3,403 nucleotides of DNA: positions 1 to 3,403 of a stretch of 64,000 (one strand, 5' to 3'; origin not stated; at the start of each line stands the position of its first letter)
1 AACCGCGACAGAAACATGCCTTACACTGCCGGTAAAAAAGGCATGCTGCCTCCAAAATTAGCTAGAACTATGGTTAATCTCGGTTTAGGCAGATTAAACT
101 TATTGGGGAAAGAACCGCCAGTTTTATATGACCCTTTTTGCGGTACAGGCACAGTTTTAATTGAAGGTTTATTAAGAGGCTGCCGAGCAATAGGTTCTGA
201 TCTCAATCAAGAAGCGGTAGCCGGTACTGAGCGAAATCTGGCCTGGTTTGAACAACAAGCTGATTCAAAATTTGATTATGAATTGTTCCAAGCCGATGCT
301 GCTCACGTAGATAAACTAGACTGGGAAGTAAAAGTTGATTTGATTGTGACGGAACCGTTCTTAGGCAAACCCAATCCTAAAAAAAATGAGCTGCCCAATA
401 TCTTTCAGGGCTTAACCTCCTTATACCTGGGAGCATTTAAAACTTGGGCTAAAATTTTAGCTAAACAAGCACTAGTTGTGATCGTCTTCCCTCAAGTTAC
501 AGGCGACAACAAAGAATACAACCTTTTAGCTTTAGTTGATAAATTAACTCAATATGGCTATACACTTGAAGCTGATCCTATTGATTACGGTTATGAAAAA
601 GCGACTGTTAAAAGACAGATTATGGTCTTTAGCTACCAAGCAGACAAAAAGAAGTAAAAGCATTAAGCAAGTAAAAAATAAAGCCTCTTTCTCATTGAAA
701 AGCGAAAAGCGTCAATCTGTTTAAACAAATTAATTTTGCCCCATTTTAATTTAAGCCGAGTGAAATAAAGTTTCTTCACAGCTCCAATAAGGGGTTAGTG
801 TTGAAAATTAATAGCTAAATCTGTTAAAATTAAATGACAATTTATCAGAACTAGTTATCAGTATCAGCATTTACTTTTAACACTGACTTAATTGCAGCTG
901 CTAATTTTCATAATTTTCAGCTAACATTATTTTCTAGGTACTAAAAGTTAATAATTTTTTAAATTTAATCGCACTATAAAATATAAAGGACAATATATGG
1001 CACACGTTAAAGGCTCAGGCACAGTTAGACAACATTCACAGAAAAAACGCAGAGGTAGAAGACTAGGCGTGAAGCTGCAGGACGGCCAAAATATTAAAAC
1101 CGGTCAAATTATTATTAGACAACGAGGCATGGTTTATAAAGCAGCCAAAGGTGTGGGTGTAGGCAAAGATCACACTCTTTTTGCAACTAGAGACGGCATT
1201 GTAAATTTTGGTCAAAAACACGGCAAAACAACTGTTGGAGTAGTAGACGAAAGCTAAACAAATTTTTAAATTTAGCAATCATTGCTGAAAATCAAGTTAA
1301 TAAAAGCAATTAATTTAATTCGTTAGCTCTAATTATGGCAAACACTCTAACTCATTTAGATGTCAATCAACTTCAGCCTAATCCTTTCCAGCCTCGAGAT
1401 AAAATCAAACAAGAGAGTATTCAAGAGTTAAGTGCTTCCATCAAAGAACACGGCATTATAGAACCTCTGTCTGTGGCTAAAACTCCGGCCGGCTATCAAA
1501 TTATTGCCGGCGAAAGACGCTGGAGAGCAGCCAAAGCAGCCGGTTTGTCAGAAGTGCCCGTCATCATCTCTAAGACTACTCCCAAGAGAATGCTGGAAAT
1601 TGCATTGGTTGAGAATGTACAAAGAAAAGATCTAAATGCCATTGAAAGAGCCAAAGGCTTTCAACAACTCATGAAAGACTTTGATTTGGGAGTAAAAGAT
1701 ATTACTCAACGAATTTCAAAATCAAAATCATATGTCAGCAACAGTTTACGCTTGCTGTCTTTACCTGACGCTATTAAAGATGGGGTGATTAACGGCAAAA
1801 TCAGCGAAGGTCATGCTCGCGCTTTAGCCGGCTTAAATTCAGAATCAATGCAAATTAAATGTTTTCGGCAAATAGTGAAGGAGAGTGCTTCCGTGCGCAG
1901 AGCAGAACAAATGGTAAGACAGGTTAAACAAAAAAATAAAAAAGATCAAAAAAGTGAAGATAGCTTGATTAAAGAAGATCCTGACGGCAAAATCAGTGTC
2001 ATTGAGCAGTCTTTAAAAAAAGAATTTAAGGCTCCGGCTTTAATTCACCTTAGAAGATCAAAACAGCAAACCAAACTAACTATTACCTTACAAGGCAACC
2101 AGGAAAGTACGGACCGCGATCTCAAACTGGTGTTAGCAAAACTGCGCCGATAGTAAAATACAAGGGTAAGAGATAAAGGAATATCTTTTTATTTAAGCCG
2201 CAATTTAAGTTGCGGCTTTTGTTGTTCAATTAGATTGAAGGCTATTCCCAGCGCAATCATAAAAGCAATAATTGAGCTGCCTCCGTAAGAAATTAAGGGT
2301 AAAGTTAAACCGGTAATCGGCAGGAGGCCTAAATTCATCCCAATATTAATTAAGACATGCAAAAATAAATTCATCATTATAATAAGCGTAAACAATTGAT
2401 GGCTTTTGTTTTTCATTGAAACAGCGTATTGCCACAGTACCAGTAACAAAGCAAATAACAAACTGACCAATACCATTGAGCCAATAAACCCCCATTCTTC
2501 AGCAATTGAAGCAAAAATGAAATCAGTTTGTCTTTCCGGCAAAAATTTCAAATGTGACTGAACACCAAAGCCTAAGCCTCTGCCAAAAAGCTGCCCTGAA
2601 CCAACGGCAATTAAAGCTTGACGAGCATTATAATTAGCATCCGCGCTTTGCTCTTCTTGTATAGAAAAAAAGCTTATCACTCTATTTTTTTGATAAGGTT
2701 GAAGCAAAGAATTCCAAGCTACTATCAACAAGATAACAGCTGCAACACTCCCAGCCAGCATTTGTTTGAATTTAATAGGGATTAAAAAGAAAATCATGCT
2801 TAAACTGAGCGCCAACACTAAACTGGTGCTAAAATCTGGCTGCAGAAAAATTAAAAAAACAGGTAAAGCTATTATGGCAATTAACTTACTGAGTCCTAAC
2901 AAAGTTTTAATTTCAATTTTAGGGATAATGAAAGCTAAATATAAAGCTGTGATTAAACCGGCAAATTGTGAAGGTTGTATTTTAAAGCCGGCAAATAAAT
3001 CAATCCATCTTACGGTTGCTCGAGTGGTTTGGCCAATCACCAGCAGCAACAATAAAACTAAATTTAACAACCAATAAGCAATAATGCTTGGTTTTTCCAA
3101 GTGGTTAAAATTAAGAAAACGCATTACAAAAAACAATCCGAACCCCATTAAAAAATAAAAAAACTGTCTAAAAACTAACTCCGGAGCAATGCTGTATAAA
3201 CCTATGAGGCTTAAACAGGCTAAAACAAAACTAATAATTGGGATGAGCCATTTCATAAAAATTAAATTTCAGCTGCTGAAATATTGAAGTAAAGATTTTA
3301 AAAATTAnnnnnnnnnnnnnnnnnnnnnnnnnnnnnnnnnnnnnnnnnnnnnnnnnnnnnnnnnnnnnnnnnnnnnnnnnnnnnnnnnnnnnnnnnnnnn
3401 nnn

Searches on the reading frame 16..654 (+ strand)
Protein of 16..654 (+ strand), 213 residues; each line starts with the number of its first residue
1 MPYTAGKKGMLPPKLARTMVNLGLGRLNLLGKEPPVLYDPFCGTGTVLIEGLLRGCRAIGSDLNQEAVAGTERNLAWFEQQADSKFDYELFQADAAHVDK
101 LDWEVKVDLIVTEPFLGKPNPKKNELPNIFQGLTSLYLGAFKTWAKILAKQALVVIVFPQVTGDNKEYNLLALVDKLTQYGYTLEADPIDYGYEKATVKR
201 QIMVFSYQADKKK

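Call 55: search_protein_families(library=pfam, proteins=[window:16-654:+])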
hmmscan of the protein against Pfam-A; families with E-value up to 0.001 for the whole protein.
window:16-654:+ (213 aa): 2 families
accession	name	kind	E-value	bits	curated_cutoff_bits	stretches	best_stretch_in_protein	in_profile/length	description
PF01170.24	UPF0020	-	1.5e-10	41.5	22.3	1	7-135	8-150/197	RMKL-like, methyltransferase domain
PF01555.25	N6_N4_Mtase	-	0.00058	20.3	26.7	0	36-69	184-217/221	DNA methylase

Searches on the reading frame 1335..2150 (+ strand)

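Call 55: search_protein_families(library=pfam, proteins=[window:1335-2150:+])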
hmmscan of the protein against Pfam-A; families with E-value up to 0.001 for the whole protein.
window:1335-2150:+ (272 aa): 2 families
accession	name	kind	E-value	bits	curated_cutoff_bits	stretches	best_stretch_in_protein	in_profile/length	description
PF17762.8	HTH_ParB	-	6.1e-33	113.5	22.6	1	98-198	1-101/102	ParB HTH domain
PF02195.25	ParB_N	-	2.5e-31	108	26.3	1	4-96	2-95/95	ParB N-terminal domain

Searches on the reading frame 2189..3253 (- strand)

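Call 9: search_protein_families(library=pfam, proteins=[window:2189-3253:-])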
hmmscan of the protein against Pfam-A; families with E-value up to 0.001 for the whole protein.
window:2189-3253:- (354 aa): 1 family
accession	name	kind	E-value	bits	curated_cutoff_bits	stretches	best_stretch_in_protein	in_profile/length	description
PF01098.24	FTSW_RODA_SPOVE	-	2.2e-73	247.7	26.4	1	25-345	36-354/356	Cell cycle protein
